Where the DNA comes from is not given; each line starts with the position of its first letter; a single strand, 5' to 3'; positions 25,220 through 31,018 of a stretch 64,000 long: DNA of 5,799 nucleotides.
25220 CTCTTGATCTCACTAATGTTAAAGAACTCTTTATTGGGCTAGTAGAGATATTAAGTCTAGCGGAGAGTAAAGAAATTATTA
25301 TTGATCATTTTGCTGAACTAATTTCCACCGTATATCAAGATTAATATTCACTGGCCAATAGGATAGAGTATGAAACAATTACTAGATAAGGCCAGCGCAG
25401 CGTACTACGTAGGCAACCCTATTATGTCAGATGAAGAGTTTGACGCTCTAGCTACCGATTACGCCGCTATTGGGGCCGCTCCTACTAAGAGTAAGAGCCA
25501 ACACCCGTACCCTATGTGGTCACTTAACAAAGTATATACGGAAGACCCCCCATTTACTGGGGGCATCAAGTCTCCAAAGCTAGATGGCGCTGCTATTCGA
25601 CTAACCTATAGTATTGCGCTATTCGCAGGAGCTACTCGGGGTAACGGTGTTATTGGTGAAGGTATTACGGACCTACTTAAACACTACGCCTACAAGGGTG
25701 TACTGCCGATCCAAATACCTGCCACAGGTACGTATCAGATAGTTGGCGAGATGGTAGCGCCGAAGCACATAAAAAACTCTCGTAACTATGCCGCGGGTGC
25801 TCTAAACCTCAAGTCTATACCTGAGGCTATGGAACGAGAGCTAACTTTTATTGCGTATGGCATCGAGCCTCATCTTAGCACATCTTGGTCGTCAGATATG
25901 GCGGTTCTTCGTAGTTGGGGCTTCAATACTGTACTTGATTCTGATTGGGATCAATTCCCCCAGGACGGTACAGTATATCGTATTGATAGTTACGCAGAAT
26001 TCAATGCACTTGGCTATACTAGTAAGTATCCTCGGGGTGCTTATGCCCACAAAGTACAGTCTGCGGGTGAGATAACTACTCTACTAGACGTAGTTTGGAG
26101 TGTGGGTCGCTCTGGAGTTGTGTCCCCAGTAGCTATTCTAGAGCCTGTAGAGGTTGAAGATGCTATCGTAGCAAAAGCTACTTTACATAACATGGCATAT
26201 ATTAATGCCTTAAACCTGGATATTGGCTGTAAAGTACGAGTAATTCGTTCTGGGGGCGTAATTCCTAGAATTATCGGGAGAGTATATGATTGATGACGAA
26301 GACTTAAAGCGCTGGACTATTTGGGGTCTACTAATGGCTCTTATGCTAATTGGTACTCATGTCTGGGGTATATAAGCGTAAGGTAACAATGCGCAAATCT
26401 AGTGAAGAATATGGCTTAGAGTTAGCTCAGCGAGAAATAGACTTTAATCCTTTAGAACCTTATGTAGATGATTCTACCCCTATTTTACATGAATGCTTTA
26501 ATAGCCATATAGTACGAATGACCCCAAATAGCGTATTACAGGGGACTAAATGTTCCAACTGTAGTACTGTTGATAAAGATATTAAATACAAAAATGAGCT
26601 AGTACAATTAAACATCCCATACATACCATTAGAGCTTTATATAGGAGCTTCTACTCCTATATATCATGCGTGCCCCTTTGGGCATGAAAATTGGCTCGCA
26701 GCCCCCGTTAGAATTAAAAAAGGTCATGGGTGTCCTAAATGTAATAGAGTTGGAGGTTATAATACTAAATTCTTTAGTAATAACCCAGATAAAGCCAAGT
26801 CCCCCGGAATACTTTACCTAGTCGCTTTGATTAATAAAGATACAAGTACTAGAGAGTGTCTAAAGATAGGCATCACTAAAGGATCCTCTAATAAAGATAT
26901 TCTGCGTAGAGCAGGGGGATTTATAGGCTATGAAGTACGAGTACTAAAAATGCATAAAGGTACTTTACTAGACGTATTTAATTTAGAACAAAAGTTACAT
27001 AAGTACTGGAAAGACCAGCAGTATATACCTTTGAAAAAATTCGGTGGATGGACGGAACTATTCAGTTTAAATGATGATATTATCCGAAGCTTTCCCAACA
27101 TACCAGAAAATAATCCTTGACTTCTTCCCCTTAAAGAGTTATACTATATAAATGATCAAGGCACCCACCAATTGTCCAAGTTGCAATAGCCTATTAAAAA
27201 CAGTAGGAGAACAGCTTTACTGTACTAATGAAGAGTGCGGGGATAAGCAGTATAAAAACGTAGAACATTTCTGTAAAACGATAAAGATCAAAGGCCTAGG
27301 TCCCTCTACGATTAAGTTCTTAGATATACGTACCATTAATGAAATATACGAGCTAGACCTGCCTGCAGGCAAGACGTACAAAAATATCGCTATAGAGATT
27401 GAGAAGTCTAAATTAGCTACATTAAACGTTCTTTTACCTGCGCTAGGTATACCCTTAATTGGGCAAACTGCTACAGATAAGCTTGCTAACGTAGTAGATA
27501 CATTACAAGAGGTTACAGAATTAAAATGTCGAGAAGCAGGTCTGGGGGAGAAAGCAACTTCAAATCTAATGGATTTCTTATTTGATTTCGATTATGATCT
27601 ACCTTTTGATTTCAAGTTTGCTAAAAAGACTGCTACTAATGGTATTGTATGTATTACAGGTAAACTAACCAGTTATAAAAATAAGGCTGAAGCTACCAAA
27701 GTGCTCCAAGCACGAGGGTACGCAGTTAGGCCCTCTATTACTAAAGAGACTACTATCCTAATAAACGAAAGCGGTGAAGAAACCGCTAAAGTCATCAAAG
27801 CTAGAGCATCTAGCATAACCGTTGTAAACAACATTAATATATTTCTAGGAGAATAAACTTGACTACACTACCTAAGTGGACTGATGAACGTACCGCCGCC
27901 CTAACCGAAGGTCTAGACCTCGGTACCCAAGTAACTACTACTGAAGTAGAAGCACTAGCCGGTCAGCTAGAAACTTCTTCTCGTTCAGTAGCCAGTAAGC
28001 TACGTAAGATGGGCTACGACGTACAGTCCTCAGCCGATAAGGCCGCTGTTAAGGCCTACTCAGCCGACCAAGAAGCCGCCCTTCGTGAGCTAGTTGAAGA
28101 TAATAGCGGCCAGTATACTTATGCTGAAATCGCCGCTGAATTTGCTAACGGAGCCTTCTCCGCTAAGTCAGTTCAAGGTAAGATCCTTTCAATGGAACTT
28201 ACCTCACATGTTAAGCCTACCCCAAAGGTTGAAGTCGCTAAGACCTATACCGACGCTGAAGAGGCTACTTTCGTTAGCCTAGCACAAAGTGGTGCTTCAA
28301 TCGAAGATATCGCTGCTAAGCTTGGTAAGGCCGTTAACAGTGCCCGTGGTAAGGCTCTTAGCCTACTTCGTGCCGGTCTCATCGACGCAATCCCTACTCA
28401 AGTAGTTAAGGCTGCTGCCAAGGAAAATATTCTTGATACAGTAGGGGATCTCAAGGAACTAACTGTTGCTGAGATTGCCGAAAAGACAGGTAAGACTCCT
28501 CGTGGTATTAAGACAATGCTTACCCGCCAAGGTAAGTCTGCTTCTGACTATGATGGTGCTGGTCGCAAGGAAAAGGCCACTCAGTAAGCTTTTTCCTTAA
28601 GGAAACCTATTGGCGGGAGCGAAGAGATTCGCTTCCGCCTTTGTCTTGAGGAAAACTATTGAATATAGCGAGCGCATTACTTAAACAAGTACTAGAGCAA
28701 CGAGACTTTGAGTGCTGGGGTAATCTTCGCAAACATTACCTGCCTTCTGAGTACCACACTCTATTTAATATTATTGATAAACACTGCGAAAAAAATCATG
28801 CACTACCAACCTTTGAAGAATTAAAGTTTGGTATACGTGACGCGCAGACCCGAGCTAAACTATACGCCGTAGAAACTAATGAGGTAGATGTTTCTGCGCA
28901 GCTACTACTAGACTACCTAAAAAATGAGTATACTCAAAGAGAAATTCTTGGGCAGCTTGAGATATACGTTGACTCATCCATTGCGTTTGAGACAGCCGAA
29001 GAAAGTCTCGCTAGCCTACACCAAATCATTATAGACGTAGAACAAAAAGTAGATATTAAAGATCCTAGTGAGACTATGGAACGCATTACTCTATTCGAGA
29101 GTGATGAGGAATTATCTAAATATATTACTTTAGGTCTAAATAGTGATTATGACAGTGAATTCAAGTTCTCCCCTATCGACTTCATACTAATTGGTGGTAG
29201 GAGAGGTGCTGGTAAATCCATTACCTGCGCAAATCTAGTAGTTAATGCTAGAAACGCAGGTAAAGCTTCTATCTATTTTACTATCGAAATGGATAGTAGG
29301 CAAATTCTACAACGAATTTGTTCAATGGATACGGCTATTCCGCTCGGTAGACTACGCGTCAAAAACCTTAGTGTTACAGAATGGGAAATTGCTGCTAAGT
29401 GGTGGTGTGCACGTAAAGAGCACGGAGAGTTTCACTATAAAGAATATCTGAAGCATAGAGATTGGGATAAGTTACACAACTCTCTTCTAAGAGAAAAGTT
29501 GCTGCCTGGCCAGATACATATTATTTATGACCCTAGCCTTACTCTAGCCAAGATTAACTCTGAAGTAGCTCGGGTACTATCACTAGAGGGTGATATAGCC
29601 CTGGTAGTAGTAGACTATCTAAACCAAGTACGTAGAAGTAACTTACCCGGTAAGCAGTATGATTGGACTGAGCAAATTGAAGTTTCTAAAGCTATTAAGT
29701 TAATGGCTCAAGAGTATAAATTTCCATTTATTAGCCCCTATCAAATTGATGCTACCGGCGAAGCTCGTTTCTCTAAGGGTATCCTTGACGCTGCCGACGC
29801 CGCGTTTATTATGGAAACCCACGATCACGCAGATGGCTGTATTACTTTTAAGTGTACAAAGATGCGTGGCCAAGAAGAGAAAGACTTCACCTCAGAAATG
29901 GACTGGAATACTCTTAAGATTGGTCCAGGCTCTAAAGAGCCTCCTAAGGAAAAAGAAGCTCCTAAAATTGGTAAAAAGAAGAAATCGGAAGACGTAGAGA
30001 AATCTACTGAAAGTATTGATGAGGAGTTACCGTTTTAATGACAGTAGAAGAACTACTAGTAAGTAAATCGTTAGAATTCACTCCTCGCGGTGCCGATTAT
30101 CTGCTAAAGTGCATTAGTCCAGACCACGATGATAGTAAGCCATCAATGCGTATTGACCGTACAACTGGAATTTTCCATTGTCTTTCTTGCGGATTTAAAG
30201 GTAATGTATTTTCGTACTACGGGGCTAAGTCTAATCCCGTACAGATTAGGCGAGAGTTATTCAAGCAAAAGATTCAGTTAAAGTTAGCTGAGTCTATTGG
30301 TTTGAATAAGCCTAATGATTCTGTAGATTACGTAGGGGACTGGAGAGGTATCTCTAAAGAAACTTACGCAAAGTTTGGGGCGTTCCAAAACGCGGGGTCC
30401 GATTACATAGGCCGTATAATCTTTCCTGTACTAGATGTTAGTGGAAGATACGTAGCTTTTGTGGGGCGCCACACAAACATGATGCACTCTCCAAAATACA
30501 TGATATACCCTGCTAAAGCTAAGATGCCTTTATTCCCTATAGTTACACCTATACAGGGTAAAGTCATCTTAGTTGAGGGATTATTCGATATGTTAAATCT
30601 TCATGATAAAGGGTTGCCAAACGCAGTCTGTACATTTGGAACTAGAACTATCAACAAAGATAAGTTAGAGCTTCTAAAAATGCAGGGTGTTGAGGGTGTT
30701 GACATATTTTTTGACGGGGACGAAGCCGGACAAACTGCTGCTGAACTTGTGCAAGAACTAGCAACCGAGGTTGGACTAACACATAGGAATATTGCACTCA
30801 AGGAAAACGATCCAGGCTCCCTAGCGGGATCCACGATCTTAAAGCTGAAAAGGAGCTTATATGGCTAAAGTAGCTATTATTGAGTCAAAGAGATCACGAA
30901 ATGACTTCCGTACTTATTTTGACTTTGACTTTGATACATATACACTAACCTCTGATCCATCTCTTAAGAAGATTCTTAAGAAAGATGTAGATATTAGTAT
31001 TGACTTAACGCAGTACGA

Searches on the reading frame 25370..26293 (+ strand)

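Call 19: search_protein_families(library=phrogs, proteins=[window:25370-26293:+], max_evalue=0.00001)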
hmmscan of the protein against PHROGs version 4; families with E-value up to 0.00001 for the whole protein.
window:25370-26293:+ (307 aa): 2 families
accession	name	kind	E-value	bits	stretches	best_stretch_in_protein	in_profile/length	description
phrog_3359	-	DNA, RNA and nucleotide metabolism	1.3e-92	311.6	1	1-307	4-325/325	NAD-dependent DNA ligase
phrog_3869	-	DNA, RNA and nucleotide metabolism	6.4e-64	217.6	1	2-303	13-379/656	NAD-dependent DNA ligase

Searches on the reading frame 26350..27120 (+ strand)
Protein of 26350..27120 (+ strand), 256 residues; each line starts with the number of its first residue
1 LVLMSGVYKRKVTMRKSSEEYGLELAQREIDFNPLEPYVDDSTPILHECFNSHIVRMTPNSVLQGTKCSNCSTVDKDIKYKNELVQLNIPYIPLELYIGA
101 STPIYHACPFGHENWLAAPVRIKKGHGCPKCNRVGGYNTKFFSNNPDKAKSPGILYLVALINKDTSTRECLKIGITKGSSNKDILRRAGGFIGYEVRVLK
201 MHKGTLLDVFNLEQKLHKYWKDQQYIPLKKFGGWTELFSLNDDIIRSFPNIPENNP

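Call 20: search_protein_families(library=phrogs, proteins=[window:26350-27120:+], max_evalue=0.00001)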
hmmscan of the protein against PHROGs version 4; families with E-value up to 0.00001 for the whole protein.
window:26350-27120:+ (256 aa): 2 families
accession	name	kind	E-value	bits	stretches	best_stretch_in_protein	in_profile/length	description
phrog_681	-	DNA, RNA and nucleotide metabolism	3.7e-28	99.4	1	20-243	309-527/576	endonuclease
phrog_559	-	DNA, RNA and nucleotide metabolism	5e-15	56.3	1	16-133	190-305/607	HNH endonuclease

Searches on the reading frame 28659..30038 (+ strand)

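Call 19: search_protein_families(library=phrogs, proteins=[window:28659-30038:+], max_evalue=0.00001)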
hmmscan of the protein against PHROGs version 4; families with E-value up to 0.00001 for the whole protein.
window:28659-30038:+ (459 aa): 4 families
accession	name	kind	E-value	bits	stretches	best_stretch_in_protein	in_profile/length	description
phrog_19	-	DNA, RNA and nucleotide metabolism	3.7e-45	155.9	1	1-443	161-603/621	DnaB-like replicative helicase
phrog_243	-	DNA, RNA and nucleotide metabolism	3.3e-16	60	1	169-360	31-188/273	DnaB-like replicative helicase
phrog_239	-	DNA, RNA and nucleotide metabolism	7.8e-08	32.7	1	175-444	360-620/801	DNA primase/helicase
phrog_11530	-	unknown function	8.4e-07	30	1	286-373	6-90/184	-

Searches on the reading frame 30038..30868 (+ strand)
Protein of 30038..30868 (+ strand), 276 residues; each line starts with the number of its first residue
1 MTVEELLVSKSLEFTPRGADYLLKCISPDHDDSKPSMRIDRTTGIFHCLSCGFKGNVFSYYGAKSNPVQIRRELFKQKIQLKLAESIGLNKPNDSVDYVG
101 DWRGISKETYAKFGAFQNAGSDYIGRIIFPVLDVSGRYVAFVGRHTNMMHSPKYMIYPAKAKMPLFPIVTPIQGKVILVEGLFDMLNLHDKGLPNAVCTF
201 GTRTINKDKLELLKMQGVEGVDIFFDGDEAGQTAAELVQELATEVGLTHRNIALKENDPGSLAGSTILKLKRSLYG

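Call 20: search_protein_families(library=phrogs, proteins=[window:30038-30868:+], max_evalue=0.00001)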
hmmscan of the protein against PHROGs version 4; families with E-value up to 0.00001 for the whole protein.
window:30038-30868:+ (276 aa): 5 families
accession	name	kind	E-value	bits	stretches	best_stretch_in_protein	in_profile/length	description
phrog_47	-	DNA, RNA and nucleotide metabolism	1.1e-43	151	1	6-248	32-304/947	DNA primase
phrog_6444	-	DNA, RNA and nucleotide metabolism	1.3e-28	101.1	2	122-253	199-337/577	DNA primase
phrog_239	-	DNA, RNA and nucleotide metabolism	8.6e-13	49.1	1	23-240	43-273/801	DNA primase/helicase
phrog_849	-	DNA, RNA and nucleotide metabolism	4.6e-11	43.3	1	103-247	156-319/435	DNA primase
phrog_360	-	DNA, RNA and nucleotide metabolism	2.7e-07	31.7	1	22-59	29-66/133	DNA primase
